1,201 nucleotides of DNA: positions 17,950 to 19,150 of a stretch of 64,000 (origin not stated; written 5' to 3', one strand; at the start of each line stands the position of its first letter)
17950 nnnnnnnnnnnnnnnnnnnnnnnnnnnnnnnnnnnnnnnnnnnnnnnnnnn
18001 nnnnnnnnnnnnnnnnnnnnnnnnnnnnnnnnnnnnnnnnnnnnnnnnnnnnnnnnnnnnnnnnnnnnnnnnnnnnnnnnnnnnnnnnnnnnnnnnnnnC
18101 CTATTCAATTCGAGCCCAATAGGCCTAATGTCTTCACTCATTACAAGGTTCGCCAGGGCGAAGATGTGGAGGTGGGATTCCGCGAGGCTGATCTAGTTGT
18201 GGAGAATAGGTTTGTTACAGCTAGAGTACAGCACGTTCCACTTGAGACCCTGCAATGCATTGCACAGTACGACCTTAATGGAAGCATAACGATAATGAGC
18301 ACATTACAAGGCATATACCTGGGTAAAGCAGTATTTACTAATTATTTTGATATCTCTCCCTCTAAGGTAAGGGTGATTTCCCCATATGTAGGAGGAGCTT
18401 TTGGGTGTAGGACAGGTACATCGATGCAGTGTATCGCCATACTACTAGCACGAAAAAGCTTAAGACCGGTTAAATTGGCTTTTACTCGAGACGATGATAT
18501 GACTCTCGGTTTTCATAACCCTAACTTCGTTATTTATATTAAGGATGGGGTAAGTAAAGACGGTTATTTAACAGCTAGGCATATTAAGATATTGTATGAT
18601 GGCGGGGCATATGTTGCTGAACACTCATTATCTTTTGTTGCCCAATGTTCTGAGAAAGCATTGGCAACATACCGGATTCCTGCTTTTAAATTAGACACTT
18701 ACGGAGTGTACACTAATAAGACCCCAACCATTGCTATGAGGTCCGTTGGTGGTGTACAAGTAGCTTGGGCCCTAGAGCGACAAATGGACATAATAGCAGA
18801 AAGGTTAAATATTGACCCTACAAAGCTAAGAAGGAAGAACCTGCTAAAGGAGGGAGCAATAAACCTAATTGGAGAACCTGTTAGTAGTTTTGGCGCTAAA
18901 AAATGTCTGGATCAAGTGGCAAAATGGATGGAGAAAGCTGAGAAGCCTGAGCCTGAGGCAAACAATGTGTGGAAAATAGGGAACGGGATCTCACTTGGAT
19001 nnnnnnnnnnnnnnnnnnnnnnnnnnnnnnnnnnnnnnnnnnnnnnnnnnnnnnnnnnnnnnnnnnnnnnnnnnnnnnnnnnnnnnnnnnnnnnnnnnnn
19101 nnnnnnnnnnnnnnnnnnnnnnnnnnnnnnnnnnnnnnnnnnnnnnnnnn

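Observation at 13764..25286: Molybdenum hydroxylase cluster with an embedded tryptophanase and a dedicated ABC importer: candidate uncharacterised Trp/indole catabolic module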

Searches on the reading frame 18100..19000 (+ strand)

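Call 35: search_solved_structures(query=window:18100-19000:+, max_evalue=1e-10, show_alignments=5)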
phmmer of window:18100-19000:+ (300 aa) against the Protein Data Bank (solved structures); distinct sequences matched with E-value up to 1e-10: 33.
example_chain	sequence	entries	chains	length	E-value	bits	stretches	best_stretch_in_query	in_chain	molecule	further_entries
1rm6_A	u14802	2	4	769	2.9e-34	121.7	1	7-279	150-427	4-hydroxybenzoyl-CoA reductase alpha subunit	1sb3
3hrd_A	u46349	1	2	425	1.3e-31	113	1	19-269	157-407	Nicotinate dehydrogenase large molybdopterin subunit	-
1sij_A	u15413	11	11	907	7.3e-27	97.4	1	2-300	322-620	Aldehyde oxidoreductase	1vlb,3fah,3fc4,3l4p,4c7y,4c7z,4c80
4zoh_A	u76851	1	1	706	5.3e-25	91.3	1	10-282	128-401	Putative oxidoreductase molybdopterin-binding subunit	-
1ffu_B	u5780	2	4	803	6.8e-23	84.4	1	24-251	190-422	CUTL, MOLYBDOPROTEIN OF CARBON MONOXIDE DEHYDROGENASE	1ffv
1zxi_B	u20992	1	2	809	1.9e-22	82.9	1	14-250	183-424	Carbon monoxide dehydrogenase large chain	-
1n5w_B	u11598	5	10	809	1.9e-22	82.9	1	14-250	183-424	Carbon monoxide dehydrogenase large chain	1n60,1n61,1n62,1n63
7dqx_A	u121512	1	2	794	8.9e-21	77.5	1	3-250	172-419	6-hydroxypseudooxynicotine dehydrogenase complex subunit gamma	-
8uem_A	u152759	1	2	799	5.9e-19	71.5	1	24-251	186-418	Carbon monoxide dehydrogenase (Large chain), CoxL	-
5y6q_C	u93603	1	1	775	1.3e-17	67.1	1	23-248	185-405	Aldehyde oxidase large subunit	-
4yrw_A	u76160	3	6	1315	4.4e-16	62.1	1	14-292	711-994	Xanthine dehydrogenase/oxidase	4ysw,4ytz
2e3t_A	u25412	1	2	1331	4.5e-16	62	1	14-292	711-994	Xanthine dehydrogenase/oxidase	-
6abu_A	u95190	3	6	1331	4.5e-16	62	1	14-292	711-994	Xanthine dehydrogenase/oxidase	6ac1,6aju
6ac4_A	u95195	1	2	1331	4.5e-16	62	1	14-292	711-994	Xanthine dehydrogenase/oxidase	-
6adj_A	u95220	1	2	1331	4.5e-16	62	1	14-292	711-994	Xanthine dehydrogenase/oxidase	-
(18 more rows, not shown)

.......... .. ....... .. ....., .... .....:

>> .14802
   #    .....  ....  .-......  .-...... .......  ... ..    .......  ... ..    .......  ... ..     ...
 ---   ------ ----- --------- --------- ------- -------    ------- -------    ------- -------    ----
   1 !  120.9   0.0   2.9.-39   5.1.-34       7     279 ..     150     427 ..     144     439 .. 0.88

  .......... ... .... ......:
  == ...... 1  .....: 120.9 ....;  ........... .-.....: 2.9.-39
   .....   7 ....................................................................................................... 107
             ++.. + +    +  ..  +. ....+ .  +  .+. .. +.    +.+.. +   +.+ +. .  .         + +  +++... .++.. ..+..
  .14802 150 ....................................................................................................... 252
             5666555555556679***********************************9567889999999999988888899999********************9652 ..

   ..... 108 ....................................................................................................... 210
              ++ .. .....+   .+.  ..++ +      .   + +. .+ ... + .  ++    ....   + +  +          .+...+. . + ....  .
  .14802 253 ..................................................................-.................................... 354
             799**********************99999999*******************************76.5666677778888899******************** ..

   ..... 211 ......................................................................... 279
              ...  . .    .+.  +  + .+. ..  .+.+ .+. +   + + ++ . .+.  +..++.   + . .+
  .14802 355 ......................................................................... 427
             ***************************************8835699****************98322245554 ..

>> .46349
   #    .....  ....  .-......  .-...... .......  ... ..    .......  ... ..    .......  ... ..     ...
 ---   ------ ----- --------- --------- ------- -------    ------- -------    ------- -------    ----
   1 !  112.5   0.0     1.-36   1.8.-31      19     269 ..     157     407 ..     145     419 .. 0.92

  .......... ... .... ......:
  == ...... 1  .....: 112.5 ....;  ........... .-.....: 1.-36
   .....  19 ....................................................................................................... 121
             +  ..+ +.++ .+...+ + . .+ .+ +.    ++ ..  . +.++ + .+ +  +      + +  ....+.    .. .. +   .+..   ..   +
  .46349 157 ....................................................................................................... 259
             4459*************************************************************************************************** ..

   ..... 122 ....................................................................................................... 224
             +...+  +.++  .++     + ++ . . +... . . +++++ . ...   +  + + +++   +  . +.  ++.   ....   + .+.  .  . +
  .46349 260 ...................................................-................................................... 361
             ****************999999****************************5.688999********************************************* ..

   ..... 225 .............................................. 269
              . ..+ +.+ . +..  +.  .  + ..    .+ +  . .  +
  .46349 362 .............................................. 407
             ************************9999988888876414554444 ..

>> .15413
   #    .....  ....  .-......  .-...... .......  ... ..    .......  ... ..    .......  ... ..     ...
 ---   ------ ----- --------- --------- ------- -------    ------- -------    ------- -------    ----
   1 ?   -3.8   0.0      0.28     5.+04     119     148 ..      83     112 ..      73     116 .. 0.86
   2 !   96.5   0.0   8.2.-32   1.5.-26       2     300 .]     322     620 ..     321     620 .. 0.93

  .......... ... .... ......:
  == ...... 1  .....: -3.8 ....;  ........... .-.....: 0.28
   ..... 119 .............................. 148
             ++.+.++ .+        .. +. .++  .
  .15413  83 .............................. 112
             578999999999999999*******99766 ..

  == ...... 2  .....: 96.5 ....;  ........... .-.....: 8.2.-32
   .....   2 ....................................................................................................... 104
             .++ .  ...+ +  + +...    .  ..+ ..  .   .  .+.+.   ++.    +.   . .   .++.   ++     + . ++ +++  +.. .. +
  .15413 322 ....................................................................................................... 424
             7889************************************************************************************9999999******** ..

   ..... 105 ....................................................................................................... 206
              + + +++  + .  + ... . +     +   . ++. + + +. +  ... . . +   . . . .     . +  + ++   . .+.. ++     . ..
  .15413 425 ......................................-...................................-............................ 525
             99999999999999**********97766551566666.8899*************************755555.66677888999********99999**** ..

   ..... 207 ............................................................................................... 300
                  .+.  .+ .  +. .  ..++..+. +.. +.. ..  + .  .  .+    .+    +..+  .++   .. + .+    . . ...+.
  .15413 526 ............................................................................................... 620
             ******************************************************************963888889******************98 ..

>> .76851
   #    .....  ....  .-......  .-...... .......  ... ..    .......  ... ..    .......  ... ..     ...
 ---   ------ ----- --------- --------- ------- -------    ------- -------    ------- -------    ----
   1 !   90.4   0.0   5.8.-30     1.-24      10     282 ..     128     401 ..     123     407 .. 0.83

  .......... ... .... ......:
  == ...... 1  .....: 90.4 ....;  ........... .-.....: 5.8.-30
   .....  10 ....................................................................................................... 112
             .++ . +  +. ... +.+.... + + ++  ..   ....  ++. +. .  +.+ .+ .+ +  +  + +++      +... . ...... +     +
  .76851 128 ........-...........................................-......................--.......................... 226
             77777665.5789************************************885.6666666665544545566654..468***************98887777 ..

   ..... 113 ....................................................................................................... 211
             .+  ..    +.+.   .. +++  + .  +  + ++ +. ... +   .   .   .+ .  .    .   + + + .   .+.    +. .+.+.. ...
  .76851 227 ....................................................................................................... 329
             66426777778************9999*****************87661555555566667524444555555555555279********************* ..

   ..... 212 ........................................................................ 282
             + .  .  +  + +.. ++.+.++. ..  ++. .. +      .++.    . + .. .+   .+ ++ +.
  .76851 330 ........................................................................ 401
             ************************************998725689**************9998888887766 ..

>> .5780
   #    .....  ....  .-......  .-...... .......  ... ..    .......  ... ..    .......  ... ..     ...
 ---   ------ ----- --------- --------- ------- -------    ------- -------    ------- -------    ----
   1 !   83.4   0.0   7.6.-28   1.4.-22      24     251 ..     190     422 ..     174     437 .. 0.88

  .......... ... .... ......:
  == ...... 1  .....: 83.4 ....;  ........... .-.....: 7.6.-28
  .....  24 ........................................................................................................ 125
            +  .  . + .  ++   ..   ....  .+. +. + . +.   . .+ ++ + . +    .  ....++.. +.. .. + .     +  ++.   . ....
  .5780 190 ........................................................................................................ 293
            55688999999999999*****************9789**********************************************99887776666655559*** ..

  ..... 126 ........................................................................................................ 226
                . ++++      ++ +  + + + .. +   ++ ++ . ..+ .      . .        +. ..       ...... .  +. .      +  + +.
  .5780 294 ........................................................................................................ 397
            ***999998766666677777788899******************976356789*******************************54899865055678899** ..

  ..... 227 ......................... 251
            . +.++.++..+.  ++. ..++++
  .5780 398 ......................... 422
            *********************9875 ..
